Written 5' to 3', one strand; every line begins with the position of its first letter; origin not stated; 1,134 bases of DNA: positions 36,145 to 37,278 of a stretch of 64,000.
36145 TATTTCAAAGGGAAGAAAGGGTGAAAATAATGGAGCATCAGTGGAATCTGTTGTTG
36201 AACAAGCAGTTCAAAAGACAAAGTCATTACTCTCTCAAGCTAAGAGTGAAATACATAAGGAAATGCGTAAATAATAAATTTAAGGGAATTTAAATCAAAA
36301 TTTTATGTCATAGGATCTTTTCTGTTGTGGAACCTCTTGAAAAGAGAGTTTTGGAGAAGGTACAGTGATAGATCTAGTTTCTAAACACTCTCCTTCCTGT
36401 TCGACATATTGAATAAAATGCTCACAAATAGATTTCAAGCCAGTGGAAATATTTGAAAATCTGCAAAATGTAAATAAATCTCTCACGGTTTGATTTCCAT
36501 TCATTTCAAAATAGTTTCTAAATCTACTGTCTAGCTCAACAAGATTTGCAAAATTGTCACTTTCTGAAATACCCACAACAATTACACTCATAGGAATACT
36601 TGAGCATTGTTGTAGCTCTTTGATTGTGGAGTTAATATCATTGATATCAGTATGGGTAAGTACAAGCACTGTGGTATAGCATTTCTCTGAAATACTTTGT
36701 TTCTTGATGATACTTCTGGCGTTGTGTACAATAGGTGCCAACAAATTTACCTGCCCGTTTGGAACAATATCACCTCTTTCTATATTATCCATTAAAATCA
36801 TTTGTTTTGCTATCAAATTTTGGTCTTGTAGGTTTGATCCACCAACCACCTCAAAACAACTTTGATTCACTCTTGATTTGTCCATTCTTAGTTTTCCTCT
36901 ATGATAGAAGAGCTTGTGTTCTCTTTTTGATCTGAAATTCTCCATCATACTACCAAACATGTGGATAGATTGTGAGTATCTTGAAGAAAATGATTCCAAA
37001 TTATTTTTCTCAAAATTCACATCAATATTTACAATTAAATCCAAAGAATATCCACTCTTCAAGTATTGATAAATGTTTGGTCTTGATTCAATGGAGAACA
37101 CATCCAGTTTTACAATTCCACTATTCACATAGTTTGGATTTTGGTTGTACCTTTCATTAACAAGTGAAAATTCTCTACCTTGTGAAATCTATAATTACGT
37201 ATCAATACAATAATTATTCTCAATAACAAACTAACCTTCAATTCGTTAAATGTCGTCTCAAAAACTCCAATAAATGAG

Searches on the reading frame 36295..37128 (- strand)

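Call 43: search_protein_families(library=pfam, proteins=[window:36295-37128:-], max_evalue=0.00001)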
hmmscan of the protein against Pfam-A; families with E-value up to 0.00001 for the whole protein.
window:36295-37128:- (277 aa): 1 family
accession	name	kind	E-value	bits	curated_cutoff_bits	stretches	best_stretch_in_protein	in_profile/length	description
PF07002.22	Copine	-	4.4e-13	49.6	27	1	129-238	87-194/218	Copine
